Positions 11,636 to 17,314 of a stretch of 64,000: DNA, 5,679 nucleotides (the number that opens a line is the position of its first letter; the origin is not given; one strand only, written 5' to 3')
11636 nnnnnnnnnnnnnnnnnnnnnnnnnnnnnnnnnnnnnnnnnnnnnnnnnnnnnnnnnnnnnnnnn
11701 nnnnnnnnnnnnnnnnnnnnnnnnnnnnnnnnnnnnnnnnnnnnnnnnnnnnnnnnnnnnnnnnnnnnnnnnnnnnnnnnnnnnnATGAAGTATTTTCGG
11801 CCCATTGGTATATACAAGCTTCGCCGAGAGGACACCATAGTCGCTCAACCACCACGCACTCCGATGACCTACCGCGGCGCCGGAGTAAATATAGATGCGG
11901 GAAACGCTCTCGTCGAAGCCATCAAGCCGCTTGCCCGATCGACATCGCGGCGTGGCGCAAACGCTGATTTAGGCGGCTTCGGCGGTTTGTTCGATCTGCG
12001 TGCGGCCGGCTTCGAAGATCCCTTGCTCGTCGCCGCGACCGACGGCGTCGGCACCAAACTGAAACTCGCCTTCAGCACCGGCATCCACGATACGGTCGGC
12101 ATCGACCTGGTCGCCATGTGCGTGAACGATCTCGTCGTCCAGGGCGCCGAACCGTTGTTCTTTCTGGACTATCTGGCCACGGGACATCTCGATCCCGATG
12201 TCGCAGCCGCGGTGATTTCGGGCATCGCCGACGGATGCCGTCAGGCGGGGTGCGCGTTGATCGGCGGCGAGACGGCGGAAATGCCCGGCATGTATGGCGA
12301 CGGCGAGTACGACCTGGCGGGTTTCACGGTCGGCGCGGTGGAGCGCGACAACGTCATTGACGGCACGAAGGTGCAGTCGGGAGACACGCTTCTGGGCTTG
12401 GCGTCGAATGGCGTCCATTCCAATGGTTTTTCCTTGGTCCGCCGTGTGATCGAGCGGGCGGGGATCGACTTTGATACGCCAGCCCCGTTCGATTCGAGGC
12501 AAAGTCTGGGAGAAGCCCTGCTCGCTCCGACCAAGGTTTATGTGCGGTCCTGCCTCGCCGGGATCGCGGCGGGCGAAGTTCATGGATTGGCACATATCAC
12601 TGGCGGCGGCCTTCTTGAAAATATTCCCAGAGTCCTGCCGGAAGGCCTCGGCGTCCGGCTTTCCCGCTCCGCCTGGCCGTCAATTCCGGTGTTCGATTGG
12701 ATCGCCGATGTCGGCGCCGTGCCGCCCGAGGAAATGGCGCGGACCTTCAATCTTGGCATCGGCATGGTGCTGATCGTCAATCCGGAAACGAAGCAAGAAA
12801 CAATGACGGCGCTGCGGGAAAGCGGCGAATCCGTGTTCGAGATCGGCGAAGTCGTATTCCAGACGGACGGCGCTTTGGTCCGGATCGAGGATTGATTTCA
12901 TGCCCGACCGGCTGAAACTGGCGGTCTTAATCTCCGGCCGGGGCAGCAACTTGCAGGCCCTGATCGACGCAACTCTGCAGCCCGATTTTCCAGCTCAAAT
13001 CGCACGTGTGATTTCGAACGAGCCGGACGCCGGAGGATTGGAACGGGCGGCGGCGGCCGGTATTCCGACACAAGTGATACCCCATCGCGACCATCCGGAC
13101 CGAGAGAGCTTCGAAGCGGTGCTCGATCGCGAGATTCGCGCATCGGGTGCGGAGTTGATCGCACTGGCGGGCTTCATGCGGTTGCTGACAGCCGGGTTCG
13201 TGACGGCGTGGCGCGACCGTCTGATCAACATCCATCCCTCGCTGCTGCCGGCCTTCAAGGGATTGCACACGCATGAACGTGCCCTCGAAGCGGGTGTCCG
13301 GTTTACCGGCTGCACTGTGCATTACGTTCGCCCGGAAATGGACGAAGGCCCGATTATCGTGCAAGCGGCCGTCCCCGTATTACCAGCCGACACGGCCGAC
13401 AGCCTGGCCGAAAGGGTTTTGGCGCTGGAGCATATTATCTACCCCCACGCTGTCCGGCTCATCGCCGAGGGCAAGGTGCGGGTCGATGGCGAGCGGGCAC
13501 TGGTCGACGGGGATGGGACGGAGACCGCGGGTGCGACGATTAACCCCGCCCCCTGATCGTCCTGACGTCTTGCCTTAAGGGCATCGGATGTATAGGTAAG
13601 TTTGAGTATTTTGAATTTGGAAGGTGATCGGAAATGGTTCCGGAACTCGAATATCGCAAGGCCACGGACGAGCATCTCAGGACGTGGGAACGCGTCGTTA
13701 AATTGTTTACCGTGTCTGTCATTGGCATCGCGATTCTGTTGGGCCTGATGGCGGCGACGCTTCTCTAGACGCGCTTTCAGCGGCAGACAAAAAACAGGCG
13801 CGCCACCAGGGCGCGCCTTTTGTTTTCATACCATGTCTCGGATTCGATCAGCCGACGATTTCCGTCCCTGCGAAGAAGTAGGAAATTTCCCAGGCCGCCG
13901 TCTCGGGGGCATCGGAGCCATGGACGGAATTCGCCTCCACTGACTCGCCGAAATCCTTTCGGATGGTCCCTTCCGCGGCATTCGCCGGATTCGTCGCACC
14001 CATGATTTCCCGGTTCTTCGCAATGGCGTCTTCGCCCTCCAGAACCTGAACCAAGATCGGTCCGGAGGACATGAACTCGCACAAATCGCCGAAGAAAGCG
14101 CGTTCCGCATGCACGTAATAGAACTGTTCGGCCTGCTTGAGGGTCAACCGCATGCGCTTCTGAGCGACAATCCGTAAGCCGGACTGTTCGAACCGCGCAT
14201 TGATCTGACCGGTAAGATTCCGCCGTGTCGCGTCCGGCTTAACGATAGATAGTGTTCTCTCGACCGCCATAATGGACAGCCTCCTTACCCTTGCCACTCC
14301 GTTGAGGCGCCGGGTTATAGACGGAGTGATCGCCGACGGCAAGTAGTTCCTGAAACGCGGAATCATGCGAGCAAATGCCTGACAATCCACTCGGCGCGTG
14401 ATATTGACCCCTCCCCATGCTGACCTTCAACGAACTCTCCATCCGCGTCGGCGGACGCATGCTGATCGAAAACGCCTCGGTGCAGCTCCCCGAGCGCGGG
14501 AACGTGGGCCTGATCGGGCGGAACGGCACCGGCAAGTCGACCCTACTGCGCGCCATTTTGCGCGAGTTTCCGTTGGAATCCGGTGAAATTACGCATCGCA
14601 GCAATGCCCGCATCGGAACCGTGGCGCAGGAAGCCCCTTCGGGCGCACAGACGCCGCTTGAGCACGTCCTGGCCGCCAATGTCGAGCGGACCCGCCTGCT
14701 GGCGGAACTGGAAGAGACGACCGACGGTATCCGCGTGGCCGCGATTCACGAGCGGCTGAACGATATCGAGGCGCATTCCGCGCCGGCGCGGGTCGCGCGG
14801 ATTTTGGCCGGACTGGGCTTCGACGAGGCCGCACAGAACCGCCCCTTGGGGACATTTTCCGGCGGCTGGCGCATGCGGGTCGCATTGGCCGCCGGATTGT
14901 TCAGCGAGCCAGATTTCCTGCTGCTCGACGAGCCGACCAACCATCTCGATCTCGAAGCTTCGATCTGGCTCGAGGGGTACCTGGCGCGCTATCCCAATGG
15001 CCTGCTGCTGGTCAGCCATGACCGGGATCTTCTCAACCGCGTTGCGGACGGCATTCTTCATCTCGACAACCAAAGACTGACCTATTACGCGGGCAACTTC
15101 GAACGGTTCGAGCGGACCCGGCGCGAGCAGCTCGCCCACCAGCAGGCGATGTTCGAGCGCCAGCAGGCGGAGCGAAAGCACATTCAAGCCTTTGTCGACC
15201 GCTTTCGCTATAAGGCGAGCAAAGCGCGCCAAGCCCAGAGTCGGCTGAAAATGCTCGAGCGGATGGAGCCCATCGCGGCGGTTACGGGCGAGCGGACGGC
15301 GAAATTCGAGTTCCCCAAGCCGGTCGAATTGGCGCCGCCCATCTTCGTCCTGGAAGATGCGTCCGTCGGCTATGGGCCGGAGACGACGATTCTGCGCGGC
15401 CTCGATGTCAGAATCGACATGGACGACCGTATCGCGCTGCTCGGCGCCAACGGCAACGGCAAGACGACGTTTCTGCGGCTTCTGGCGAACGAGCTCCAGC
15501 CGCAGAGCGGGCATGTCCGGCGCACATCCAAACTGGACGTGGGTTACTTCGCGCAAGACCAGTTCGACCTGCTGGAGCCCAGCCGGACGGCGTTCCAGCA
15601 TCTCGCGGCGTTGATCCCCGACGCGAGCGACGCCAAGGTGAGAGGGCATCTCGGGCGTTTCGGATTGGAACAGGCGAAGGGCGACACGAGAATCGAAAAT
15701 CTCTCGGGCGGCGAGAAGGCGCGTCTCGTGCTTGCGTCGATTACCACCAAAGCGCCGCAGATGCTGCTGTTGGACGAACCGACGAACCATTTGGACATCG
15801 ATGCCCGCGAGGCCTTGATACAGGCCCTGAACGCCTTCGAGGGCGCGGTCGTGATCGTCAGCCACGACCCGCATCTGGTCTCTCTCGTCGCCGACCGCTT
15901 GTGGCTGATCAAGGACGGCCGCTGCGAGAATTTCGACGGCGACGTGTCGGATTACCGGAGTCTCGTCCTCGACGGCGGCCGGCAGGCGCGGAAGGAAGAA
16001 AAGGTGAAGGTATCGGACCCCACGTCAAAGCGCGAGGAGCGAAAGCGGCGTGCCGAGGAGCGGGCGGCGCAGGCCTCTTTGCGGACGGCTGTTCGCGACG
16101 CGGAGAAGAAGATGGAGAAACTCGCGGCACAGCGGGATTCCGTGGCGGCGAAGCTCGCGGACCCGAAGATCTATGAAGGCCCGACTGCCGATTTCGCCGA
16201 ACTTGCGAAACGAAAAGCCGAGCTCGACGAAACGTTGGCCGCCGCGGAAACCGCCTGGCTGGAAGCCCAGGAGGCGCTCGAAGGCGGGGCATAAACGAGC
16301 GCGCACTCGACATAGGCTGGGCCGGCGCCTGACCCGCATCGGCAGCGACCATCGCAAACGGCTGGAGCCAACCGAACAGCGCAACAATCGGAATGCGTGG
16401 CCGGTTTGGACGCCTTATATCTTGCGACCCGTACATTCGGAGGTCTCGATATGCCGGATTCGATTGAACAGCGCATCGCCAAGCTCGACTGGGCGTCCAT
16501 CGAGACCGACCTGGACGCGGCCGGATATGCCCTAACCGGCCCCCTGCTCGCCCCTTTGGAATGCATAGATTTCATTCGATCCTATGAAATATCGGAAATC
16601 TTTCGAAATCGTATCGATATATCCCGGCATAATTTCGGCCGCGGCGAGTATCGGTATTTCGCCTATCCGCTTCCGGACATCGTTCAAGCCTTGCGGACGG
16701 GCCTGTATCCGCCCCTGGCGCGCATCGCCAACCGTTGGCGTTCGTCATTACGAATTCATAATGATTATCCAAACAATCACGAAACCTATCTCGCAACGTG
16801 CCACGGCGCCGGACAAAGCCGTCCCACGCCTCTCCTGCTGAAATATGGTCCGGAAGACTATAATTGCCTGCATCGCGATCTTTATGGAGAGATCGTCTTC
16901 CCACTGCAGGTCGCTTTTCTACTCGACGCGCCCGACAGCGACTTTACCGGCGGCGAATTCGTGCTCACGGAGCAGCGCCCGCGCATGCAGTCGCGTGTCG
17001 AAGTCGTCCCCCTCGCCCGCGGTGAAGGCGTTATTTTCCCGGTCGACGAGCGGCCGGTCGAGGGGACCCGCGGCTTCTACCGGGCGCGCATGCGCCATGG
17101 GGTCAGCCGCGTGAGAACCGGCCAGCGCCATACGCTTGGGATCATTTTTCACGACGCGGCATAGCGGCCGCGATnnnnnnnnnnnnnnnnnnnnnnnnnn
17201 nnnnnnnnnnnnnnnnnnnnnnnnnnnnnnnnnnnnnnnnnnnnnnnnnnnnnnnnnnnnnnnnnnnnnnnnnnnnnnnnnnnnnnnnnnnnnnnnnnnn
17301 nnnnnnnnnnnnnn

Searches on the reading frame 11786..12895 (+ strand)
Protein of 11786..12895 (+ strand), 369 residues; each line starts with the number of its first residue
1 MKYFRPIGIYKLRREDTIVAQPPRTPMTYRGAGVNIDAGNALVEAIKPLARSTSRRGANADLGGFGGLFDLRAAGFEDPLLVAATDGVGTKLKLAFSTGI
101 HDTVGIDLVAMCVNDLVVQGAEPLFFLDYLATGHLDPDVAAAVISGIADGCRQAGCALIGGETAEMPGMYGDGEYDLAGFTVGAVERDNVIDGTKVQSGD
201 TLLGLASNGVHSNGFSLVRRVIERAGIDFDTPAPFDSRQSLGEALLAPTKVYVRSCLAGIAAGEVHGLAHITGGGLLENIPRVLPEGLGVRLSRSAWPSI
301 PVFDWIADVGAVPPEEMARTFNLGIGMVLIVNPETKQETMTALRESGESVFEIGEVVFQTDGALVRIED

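Call 9: search_protein_families(library=pfam, proteins=[window:11786-12895:+], max_evalue=0.001)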
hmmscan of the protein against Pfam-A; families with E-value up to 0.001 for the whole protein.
window:11786-12895:+ (369 aa): 2 families
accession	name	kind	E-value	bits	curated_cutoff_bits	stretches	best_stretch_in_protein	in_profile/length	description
PF02769.27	AIRS_C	-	4.1e-35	121.7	23.1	1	197-360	1-149/156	AIR synthase related protein, C-terminal domain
PF00586.29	AIRS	-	2.5e-24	86.3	24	1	80-185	14-112/112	AIR synthase related protein, N-terminal domain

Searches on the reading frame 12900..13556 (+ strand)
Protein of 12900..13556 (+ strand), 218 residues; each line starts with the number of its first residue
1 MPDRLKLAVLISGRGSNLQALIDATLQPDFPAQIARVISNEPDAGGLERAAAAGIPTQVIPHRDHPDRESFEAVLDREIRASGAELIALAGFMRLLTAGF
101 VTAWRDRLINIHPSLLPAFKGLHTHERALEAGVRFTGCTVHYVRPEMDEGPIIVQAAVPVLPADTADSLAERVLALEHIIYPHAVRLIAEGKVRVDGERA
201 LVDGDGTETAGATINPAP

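Call 9: search_protein_families(library=pfam, proteins=[window:12900-13556:+], max_evalue=0.001)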
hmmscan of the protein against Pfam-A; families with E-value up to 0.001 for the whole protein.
window:12900-13556:+ (218 aa): 1 family
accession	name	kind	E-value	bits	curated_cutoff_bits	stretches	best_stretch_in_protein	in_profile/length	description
PF00551.24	Formyl_trans_N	-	1.1e-61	208.2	26.1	1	6-185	2-181/181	Formyl transferase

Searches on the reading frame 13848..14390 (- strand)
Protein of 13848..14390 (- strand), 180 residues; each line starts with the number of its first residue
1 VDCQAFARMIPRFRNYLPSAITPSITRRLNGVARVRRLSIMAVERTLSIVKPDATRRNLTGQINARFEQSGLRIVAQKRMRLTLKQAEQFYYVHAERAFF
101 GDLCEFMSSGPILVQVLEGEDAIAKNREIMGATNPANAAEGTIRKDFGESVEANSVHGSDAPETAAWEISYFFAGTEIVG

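Call 9: search_protein_families(library=pfam, proteins=[window:13848-14390:-], max_evalue=0.001)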
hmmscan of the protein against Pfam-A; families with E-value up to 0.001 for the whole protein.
window:13848-14390:- (180 aa): 1 family
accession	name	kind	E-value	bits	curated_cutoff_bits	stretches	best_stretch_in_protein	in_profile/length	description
PF00334.24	NDK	-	8.5e-54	181.5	27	1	44-178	1-135/135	Nucleoside diphosphate kinase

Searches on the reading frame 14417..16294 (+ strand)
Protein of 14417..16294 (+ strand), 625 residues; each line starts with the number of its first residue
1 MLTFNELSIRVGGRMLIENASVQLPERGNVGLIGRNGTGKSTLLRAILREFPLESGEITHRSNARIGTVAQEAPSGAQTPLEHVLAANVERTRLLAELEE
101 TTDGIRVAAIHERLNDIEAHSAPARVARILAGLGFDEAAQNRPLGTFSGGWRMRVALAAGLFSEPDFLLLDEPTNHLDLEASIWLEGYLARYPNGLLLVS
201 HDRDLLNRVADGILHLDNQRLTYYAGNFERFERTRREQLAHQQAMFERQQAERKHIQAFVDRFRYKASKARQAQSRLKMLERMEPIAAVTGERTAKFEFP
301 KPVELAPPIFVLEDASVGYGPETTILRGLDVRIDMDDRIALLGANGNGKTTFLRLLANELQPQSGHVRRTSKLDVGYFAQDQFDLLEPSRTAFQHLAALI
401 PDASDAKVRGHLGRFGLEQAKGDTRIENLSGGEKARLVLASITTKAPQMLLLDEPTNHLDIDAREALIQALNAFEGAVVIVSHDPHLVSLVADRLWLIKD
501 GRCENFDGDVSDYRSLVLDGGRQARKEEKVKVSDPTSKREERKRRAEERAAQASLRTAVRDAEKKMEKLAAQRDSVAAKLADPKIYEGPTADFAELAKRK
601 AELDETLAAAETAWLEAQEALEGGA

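Call 9: search_protein_families(library=pfam, proteins=[window:14417-16294:+], max_evalue=0.001)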
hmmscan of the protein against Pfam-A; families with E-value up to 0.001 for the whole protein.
window:14417-16294:+ (625 aa): 20 families
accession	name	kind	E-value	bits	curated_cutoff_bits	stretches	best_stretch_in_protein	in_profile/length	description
PF00005.33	ABC_tran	-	2.4e-48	164.7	25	2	326-457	1-137/137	ABC transporter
PF12848.13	ABC_tran_Xtn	-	3.5e-27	94.8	25.9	1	214-299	1-85/85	ABC transporter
PF13304.12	AAA_21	-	6.2e-19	69.6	27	1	422-489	231-304/304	AAA domain, putative AbiEii toxin, Type IV TA system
PF02463.25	SMC_N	-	5.7e-09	36.2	40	0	426-491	134-205/220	RecF/RecN/SMC N terminal domain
PF13555.12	AAA_29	-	3.5e-08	33.5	27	1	20-48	15-43/61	P-loop containing region of AAA domain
PF13401.12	AAA_22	-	1.2e-07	32.6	27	0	28-80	6-49/130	AAA domain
PF16326.10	ABC_tran_CTD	-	7.2e-07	29.8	32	1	561-616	12-66/69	ABC transporter C-terminal domain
PF13175.12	AAA_15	-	1.4e-06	28.7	32.1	0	19-47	16-43/374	AAA ATPase domain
PF13191.12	AAA_16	-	3.3e-06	28.2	32.6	0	26-131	23-121/167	AAA ATPase domain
PF25201.1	nSTAND6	-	1e-05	26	27.7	0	14-59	5-50/148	Novel STAND NTPase 6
PF05729.18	NACHT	-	1.3e-05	25.6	26.7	0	338-404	2-66/167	NACHT domain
PF13476.12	AAA_23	-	1.4e-05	26.2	27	0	17-47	10-39/201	AAA domain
PF03193.22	RsgA_GTPase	-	2.3e-05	24.7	30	0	30-63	109-142/174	RsgA GTPase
PF00004.35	AAA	-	2.4e-05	25.2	21.2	0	340-375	2-34/131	ATPase family associated with various cellular activities (AAA)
PF01926.29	MMR_HSR1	-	6.5e-05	23.5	21.9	0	29-50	1-22/113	50S ribosome-binding GTPase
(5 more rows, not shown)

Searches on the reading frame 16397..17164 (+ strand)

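Call 8: search_protein_families(library=pfam, proteins=[window:16397-17164:+], max_evalue=0.001)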
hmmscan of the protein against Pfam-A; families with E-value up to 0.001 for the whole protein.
window:16397-17164:+ (255 aa): 2 families
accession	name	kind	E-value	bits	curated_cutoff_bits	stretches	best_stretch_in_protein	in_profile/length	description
PF09859.15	Oxygenase-NA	-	5.1e-85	283.7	26.2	1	83-254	1-172/172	Oxygenase, catalysing oxidative methylation of damaged DNA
PF13640.12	2OG-FeII_Oxy_3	-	0.00029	22.2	27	1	148-250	4-96/98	2OG-Fe(II) oxygenase superfamily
